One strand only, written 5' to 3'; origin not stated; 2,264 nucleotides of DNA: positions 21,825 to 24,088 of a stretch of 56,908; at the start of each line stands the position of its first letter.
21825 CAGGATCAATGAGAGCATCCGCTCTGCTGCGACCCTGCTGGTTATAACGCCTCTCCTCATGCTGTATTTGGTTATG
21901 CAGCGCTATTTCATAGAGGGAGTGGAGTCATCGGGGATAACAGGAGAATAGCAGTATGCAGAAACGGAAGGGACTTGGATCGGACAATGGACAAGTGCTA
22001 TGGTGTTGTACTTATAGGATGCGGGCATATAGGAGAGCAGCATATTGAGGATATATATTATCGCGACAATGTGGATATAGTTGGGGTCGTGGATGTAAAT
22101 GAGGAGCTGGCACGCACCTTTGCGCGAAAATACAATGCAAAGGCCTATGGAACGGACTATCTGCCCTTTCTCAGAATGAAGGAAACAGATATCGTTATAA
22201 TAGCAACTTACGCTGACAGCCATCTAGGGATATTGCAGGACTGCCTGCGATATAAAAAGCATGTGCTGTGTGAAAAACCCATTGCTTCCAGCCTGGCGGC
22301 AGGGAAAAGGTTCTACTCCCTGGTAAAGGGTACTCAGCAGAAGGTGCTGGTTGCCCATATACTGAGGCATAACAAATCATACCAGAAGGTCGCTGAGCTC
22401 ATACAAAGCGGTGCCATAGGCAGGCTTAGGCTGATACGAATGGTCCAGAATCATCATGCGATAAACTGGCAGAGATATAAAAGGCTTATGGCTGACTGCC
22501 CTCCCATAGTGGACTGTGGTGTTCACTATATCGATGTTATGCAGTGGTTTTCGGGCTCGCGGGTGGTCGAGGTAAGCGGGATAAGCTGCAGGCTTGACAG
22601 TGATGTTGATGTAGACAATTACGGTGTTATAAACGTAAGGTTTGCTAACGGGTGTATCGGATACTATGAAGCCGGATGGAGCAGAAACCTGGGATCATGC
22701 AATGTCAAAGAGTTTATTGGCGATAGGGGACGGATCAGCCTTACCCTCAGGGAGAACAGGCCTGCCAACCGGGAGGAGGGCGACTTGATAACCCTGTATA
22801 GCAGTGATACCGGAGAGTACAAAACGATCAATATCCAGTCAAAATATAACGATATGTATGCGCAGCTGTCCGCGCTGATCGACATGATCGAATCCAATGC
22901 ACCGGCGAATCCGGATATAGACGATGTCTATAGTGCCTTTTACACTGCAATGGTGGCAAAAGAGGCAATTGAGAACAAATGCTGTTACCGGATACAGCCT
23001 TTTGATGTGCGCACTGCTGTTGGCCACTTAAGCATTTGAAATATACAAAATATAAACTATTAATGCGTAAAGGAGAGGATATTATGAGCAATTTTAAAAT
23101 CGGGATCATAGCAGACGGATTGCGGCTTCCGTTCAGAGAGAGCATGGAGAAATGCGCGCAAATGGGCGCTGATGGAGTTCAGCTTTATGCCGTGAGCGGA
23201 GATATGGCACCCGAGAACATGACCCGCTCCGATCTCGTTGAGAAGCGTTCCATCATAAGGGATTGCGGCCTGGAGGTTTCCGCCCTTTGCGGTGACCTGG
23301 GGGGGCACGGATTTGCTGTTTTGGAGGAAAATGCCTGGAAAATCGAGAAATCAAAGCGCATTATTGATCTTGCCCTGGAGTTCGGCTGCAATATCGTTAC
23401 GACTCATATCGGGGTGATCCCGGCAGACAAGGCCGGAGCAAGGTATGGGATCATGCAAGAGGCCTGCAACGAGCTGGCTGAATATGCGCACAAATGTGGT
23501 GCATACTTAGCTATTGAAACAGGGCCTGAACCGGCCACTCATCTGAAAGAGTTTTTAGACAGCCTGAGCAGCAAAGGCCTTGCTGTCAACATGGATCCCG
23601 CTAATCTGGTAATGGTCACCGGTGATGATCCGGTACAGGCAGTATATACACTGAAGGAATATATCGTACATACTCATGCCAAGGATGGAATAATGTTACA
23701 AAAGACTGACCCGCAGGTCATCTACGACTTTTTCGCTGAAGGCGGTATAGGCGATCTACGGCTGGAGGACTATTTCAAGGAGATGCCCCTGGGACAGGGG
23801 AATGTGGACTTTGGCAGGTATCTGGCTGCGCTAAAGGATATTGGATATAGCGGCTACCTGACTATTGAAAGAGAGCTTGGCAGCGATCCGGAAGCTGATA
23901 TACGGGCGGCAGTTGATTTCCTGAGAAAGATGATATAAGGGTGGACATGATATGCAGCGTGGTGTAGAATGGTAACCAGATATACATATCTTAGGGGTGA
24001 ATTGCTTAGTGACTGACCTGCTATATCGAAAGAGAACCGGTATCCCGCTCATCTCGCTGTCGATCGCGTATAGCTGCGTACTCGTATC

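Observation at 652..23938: A ~23-kb co-directional glycan-utilisation locus whose extracellular components all belong to poorly characterised families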

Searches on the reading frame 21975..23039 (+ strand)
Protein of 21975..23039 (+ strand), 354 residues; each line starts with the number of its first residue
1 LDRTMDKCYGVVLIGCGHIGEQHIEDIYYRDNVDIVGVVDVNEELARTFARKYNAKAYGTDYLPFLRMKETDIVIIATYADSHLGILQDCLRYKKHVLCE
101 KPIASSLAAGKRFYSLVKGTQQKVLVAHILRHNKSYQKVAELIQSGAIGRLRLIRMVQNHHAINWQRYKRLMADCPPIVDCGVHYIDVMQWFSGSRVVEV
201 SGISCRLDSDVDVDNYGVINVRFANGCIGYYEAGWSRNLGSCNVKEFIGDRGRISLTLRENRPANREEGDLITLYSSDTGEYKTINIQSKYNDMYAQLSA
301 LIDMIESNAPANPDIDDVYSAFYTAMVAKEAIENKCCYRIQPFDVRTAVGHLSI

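Call 4: search_protein_families(library=pfam, proteins=[window:21975-23039:+], max_evalue=0.01)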
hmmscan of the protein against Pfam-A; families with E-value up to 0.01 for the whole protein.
window:21975-23039:+ (354 aa): 5 families
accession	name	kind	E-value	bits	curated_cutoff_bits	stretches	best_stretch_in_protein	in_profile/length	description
PF01408.29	GFO_IDH_MocA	-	9.1e-23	81.7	24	1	11-128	3-120/120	Oxidoreductase family, NAD-binding Rossmann fold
PF22725.1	GFO_IDH_MocA_C3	-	2.3e-20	73.3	27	1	136-254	1-123/124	GFO/IDH/MocA C-terminal domain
PF02894.22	GFO_IDH_MocA_C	-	3.6e-11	43.7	22.9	1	141-335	2-213/218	Oxidoreductase family, C-terminal alpha/beta domain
PF01488.26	Shikimate_DH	-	0.00018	22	24.3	1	10-83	14-88/138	Shikimate / quinate 5-dehydrogenase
PF03435.24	Sacchrp_dh_NADP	-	0.00038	21.2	25.1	1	11-103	1-98/129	Saccharopine dehydrogenase NADP binding domain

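Call 54: search_solved_structures(query=window:21975-23039:+, max_evalue=1e-10)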
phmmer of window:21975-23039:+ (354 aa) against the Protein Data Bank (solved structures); distinct sequences matched with E-value up to 1e-10: 28.
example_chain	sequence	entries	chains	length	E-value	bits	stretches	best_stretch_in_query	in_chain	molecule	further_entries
3ezy_A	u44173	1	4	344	8.8e-23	83.9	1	12-341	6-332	Dehydrogenase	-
9azo_A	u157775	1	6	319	7.9e-17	64.3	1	5-253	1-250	PmdC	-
3e18_A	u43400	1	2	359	8.1e-17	64.3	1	7-236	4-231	oxidoreductase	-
6nor_A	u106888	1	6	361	9e-17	64.2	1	8-258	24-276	Putative NAD dependent dehydrogenase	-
1zh8_A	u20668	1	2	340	3.6e-16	62.2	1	13-305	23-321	oxidoreductase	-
3db2_A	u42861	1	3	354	5.9e-16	61.5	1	9-236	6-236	putative NADPH-dependent oxidoreductase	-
3mz0_A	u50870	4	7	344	2.5e-15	59.4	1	12-195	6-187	Inositol 2-dehydrogenase/D-chiro-inositol 3-dehydrogenase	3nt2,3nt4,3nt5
3ec7_A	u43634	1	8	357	2.6e-15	59.4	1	13-194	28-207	Putative Dehydrogenase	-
4l9r_A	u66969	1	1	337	1.2e-14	57.2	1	12-195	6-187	Inositol 2-dehydrogenase/D-chiro-inositol 3-dehydrogenase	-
4l8v_A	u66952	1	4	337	1.2e-14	57.2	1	12-195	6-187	Inositol 2-dehydrogenase/D-chiro-inositol 3-dehydrogenase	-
3nto_A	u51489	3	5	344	2.4e-14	56.2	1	12-195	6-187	Inositol 2-dehydrogenase/D-chiro-inositol 3-dehydrogenase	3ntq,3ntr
3q2k_A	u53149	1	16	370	3.9e-14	55.5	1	12-232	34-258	oxidoreductase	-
6jw6_A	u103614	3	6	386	4.6e-14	55.2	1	11-258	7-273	Dehydrogenase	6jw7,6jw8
3q2i_A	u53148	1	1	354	6.8e-14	54.7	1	9-232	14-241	dehydrogenase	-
4mie_A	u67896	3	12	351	7.2e-13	51.3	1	11-202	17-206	Inositol 2-dehydrogenase/D-chiro-inositol 3-dehydrogenase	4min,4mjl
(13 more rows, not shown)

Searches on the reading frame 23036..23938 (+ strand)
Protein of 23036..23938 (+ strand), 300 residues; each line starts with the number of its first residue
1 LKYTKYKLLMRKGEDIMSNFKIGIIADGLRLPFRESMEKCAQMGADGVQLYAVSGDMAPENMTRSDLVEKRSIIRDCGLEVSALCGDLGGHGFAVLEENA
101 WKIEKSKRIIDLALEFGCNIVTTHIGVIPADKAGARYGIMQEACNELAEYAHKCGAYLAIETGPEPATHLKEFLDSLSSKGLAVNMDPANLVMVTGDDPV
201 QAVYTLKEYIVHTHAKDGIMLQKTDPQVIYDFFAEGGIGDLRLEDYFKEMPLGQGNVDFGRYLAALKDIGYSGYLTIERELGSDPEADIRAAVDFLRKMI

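Call 4: search_protein_families(library=pfam, proteins=[window:23036-23938:+], max_evalue=0.01)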
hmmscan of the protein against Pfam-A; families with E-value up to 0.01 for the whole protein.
window:23036-23938:+ (300 aa): 1 family
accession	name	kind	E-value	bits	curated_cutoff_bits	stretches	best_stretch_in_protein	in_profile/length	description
PF01261.30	AP_endonuc_2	-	9.5e-36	124.2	31.1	1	38-299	2-249/249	Xylose isomerase-like TIM barrel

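Call 14: search_protein_families(library=ncbifam, proteins=[window:23036-23938:+], max_evalue=0.001)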
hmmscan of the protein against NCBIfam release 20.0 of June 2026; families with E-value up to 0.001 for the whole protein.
window:23036-23938:+ (300 aa): 6 families
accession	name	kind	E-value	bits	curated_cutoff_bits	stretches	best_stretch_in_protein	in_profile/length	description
NF041099.2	keto_glucon_epim_IolO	equivalog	2.9e-06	26.8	300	0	253-299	220-267/269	5-keto-L-gluconate epimerase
NF009689.0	PRK13210.1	subfamily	3.8e-06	26.3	200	1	246-299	223-278/286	L-ribulose-5-phosphate 3-epimerase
NF009688.0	PRK13209.1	subfamily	7.1e-06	25.2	317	1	244-298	219-275/286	L-ribulose-5-phosphate 3-epimerase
TIGR00542.1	hxl6Piso_put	equivalog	6.8e-05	22.3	272.15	1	141-297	132-269/279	L-ribulose-5-phosphate 3-epimerase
TIGR04379.1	myo_inos_iolE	equivalog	9.5e-05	22.1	290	1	146-286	137-271/290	myo-inosose-2 dehydratase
NF007360.0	PRK09856.1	equivalog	0.00077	19.1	305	0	21-162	2-149/276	fructoselysine 3-epimerase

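Call 53: search_solved_structures(query=window:23036-23938:+, max_evalue=0.001)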
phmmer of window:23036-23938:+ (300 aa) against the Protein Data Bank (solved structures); distinct sequences matched with E-value up to 0.001: 5.
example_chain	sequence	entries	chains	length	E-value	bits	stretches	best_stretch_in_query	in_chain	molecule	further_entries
3tva_A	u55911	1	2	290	1.5e-24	89.9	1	92-294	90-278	Xylose isomerase domain protein TIM barrel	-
8z1i_A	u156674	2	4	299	1.6e-08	37.3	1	92-298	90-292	Art22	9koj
7vpf_A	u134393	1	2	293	2.6e-08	36.6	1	63-162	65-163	Xylose isomerase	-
3wqo_A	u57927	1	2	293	8.9e-05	25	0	249-280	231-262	Uncharacterized protein MJ1311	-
3cqh_A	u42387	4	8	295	0.00034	23.1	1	246-297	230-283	L-ribulose-5-phosphate 3-epimerase ulaE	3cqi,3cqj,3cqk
